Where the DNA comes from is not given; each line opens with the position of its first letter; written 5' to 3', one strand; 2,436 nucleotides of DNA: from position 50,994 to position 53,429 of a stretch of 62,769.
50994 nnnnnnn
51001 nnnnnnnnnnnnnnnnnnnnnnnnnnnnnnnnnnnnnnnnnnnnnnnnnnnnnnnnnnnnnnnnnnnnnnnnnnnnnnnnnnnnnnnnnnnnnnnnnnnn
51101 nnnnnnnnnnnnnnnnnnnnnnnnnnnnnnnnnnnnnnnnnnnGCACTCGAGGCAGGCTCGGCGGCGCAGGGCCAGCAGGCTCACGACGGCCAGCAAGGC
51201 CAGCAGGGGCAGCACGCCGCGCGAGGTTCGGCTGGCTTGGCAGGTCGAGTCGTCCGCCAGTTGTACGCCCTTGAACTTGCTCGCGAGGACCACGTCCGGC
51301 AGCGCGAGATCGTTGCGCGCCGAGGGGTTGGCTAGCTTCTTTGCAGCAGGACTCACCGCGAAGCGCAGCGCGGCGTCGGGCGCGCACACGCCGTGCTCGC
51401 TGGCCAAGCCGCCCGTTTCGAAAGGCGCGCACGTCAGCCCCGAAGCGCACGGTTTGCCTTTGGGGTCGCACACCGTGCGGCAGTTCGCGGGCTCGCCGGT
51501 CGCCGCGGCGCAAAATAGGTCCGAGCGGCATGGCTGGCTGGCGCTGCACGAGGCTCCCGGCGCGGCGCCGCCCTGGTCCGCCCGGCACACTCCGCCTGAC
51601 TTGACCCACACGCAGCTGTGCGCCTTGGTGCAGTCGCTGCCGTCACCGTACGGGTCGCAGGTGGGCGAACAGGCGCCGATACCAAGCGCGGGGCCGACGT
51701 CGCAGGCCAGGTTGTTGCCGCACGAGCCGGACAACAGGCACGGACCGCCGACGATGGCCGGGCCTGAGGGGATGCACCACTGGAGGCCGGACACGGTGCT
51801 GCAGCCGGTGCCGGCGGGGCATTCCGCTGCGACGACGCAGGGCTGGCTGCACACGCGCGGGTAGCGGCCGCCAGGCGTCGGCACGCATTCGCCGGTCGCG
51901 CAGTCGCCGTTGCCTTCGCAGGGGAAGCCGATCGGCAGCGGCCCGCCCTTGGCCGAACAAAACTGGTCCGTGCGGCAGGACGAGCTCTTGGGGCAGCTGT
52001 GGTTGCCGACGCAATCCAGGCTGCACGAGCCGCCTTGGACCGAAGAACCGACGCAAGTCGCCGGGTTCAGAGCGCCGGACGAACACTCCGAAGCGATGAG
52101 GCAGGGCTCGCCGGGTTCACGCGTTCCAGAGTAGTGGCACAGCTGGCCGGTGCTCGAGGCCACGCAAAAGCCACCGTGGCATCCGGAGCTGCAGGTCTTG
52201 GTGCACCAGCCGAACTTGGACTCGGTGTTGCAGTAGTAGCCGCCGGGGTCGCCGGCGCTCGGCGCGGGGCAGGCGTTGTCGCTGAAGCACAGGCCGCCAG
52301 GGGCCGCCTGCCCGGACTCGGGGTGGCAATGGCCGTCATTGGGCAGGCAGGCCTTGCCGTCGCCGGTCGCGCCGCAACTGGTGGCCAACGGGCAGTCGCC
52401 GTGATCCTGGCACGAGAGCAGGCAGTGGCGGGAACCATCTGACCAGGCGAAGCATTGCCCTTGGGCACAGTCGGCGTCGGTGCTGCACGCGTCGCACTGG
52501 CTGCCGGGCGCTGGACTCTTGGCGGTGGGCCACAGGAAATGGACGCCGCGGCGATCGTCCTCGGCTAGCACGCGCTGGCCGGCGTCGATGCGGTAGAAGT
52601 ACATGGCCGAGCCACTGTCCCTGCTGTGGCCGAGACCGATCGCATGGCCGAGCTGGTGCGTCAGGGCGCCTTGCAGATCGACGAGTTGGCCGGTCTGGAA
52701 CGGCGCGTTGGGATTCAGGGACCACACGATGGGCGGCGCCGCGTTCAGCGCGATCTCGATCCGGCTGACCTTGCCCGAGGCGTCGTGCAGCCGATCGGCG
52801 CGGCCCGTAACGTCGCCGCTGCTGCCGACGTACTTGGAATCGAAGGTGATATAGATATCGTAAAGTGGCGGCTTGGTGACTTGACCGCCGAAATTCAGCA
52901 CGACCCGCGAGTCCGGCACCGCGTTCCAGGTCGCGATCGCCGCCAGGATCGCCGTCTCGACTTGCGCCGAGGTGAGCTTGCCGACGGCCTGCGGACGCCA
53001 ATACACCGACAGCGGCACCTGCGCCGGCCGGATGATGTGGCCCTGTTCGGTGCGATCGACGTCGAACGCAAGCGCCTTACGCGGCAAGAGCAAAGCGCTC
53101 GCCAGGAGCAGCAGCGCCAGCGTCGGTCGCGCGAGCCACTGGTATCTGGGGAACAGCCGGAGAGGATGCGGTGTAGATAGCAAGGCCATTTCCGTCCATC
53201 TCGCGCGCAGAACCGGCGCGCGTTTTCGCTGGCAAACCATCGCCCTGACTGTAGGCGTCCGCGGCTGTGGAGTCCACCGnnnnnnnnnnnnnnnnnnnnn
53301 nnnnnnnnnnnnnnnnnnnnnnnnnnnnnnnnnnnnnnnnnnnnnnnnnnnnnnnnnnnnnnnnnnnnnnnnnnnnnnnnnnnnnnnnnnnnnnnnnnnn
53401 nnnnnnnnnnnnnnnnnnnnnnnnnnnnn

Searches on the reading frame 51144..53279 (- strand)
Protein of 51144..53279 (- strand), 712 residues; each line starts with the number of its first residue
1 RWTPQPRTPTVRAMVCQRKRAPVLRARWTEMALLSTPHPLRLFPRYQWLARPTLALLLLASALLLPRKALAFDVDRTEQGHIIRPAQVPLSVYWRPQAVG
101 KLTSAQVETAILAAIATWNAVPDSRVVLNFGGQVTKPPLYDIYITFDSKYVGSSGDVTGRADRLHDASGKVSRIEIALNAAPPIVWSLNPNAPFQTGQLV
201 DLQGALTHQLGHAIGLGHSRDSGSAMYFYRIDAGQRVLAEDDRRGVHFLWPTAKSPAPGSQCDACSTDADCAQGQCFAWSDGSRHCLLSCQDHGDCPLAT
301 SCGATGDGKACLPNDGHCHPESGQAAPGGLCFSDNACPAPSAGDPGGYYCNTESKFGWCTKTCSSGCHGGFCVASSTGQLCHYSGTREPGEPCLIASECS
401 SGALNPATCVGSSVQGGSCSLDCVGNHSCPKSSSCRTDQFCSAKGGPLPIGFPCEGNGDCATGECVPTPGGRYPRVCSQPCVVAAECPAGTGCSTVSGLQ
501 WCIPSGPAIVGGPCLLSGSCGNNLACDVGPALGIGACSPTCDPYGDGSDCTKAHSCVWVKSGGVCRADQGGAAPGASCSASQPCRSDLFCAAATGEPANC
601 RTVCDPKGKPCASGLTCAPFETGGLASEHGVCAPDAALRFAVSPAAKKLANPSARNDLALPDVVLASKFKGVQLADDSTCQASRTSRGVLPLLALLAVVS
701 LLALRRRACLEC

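Call 64: search_protein_families(library=ncbifam, proteins=[window:51144-53279:-], max_evalue=0.01)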
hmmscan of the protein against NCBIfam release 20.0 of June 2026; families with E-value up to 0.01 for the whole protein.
window:51144-53279:- (712 aa): 1 family
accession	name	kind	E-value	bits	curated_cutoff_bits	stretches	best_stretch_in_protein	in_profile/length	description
NF041905.1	MXAN_2677_2678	equivalog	4.9e-08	32.3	250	1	199-269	181-250/283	myxosortase-dependent metalloprotease, MXAN_2677/MXAN_2678 family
